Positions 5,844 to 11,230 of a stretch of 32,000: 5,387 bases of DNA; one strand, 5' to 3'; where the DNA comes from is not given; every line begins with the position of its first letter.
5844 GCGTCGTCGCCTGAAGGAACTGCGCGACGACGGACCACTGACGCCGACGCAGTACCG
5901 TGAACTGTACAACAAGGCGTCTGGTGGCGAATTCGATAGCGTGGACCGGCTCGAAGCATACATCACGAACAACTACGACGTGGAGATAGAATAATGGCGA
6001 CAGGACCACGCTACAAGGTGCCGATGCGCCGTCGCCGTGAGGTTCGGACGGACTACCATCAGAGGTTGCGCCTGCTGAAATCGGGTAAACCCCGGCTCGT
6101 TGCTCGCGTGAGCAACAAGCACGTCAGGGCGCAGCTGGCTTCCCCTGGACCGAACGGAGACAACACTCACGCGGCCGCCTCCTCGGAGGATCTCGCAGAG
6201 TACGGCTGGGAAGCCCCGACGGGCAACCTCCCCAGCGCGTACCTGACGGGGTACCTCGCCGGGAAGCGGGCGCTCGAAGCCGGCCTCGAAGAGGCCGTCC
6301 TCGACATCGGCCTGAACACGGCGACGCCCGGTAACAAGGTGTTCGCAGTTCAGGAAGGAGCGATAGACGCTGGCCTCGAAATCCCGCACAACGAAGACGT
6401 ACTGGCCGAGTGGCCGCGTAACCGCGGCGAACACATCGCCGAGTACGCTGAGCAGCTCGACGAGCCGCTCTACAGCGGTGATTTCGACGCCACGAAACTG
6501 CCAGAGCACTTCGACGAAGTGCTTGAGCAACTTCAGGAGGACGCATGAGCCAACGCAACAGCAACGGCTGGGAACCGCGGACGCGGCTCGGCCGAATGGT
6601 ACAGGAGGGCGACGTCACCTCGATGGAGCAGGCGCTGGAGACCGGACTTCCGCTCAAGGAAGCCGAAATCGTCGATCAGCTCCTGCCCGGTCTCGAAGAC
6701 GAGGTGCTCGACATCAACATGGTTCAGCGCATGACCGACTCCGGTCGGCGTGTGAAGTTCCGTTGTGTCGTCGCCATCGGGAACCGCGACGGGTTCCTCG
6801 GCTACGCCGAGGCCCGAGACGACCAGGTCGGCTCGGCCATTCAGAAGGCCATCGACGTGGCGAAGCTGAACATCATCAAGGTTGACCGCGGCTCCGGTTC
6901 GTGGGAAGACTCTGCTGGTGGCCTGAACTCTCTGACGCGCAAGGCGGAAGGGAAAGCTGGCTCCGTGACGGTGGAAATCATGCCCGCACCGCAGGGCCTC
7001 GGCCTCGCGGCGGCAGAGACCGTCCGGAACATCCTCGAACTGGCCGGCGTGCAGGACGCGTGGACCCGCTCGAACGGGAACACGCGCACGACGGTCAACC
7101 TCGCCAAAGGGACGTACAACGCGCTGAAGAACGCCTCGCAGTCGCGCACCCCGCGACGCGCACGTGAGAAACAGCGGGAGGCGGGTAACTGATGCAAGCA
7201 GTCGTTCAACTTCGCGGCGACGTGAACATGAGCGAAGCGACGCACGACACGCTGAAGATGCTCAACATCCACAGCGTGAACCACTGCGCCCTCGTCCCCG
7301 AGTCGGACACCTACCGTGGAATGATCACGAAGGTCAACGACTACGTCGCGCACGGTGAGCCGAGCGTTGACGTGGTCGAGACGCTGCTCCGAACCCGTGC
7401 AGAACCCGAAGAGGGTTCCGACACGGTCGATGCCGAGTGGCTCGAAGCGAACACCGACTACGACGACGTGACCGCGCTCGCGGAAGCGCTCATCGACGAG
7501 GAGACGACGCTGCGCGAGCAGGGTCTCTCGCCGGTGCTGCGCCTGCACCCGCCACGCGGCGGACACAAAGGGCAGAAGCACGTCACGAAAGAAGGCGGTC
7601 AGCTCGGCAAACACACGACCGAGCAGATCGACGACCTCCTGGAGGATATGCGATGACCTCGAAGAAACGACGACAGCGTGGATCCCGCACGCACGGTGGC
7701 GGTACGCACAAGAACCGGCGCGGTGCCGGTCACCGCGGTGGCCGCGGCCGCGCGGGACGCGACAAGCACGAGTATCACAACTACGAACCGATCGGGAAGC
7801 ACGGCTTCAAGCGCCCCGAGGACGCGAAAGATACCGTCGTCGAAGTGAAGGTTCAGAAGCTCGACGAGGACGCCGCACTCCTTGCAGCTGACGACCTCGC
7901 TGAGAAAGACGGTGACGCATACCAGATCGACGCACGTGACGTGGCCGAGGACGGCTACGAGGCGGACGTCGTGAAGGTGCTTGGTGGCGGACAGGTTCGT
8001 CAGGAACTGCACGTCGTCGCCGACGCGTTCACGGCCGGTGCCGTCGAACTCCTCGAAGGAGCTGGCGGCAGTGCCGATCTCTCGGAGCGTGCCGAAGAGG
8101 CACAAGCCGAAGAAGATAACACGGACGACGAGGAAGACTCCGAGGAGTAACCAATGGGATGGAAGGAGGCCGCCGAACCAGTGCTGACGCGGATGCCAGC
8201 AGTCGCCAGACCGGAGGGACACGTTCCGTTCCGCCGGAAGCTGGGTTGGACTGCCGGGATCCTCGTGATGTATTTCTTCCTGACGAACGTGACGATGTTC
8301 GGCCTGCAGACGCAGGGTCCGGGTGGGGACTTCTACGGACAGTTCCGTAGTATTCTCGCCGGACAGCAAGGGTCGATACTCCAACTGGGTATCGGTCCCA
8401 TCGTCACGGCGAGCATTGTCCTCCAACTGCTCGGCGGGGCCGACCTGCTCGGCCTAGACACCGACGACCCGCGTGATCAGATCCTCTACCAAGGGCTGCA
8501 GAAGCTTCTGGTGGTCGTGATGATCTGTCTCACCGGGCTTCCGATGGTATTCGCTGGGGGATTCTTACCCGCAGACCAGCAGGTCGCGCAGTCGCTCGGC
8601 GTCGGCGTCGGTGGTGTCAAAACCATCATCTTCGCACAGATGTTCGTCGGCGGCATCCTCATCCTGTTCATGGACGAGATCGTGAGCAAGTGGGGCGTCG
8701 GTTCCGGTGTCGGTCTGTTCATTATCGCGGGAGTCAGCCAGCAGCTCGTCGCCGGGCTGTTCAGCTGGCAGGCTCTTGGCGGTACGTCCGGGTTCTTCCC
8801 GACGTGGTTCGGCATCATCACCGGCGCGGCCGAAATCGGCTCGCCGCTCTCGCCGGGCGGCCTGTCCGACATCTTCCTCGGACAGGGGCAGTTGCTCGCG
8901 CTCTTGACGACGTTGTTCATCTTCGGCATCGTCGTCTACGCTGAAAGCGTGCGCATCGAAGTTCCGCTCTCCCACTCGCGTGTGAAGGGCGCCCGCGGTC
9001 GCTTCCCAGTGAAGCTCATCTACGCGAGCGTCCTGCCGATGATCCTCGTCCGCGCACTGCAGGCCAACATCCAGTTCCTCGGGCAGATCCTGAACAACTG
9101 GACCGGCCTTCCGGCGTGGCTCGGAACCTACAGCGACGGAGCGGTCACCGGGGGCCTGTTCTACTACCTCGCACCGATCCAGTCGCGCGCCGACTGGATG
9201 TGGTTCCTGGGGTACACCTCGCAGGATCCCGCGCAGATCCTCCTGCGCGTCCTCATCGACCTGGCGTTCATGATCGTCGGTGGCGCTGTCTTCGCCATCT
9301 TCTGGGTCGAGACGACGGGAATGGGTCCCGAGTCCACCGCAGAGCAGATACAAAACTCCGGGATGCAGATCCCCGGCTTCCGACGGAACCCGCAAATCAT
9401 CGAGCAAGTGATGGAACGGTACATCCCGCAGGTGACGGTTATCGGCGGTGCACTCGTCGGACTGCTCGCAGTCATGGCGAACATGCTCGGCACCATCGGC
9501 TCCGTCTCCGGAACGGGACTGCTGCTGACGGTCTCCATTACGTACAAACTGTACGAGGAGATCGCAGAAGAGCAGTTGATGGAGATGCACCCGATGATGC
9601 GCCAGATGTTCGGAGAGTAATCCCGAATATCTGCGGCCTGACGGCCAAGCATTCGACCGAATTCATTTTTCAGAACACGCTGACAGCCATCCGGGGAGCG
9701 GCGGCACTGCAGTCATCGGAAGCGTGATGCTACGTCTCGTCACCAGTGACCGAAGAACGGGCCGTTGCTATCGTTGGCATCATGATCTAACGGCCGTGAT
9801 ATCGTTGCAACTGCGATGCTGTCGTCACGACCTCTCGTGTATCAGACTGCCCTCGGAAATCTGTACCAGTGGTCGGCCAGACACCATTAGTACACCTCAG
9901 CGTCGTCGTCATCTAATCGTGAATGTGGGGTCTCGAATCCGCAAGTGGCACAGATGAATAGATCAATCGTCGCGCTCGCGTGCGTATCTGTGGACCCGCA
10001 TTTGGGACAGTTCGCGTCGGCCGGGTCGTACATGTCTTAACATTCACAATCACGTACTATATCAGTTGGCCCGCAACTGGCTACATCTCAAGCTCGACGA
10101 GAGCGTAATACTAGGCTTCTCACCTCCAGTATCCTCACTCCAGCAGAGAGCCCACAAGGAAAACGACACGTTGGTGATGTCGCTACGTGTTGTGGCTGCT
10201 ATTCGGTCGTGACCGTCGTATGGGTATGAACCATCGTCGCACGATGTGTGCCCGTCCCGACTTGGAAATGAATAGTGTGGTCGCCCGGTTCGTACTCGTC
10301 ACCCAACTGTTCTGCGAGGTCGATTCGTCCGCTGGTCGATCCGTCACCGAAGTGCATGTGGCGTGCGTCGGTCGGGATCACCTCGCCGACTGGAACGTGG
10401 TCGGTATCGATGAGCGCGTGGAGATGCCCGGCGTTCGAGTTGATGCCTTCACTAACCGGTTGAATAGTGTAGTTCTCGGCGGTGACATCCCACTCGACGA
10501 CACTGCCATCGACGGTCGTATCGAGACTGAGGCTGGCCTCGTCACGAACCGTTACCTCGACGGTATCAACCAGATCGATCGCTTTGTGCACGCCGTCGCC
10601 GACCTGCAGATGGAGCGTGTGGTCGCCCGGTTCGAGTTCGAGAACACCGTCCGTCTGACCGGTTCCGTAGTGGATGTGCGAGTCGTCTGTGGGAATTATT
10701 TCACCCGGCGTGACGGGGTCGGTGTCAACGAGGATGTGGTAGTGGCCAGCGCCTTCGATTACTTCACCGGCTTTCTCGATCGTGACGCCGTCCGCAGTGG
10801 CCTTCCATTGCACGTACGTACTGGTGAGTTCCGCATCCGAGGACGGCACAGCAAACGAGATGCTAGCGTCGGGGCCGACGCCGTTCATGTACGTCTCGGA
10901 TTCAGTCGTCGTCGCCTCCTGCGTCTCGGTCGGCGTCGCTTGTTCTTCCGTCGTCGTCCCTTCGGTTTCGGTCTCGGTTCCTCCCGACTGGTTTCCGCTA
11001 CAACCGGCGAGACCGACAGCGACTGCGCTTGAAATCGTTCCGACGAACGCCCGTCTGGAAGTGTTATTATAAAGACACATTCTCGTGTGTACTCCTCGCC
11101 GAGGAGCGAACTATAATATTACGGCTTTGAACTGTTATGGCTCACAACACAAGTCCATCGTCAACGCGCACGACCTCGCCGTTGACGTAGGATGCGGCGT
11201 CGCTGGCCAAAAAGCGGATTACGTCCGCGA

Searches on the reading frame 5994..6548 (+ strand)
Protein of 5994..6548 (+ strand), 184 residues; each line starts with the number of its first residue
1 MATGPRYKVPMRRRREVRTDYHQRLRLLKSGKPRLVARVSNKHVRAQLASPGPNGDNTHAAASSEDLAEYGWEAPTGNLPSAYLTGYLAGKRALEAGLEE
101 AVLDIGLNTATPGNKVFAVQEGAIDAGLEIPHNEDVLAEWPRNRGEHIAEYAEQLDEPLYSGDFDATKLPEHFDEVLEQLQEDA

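Call 89: search_protein_families(library=pfam, proteins=[window:5994-6548:+], max_evalue=0.001)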
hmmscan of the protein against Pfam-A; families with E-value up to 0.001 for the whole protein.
window:5994-6548:+ (184 aa): 2 families
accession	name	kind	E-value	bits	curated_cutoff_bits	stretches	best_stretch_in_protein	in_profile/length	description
PF17144.9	Ribosomal_L5e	-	3.5e-30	105.7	27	2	6-95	2-98/163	Ribosomal large subunit proteins 60S L5, and 50S L18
PF00861.27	Ribosomal_L18p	-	1.4e-05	25.8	27.8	1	12-129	7-115/116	Ribosomal L18 of archaea, bacteria, mitoch. and chloroplast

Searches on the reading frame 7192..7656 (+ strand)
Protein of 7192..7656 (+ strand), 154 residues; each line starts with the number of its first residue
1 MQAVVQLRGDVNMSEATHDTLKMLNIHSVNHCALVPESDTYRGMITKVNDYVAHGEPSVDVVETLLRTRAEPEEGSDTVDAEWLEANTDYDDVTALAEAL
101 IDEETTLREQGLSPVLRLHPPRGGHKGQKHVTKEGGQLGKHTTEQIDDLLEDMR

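Call 89: search_protein_families(library=pfam, proteins=[window:7192-7656:+], max_evalue=0.001)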
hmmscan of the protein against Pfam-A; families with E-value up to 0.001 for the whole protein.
window:7192-7656:+ (154 aa): 1 family
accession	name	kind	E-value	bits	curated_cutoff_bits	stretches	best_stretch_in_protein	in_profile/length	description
PF00327.25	Ribosomal_L30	-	9.8e-11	41.8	23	1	3-52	2-51/51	Ribosomal protein L30p/L7e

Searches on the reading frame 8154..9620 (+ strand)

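Call 89: search_protein_families(library=pfam, proteins=[window:8154-9620:+], max_evalue=0.001)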
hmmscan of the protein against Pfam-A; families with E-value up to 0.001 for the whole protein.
window:8154-9620:+ (488 aa): 2 families
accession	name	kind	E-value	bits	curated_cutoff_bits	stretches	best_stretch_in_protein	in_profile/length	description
PF00344.25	SecY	-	6.2e-68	229.8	32.2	1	74-467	1-306/306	SecY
PF10559.14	Plug_translocon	-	3.6e-07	30.3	22.1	1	40-73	3-35/35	Plug domain of Sec61p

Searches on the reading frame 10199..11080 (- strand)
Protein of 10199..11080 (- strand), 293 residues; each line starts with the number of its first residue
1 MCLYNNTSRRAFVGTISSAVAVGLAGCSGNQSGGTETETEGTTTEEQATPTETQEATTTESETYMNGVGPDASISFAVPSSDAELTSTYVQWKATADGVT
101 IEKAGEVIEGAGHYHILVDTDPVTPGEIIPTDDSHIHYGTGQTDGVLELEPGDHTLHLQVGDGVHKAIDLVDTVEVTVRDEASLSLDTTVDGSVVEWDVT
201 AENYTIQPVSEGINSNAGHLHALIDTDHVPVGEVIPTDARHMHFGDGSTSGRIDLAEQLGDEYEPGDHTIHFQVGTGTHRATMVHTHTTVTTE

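Call 3: search_protein_families(library=pfam, proteins=[window:10199-11080:-], max_evalue=0.01)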
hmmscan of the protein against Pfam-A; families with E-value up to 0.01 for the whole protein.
window:10199-11080:- (293 aa): 3 families
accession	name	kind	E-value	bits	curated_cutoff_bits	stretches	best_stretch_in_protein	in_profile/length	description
PF14347.11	DUF4399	-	1.2e-38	131.8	28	2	95-179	4-91/91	Domain of unknown function (DUF4399)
PF10365.15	DUF2436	-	4.7e-05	23.7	25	0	95-144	24-73/164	Domain of unknown function (DUF2436)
PF24381.1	DUF7537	-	0.0024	17.9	31.7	1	15-64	4-53/258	Family of unknown function (DUF7537)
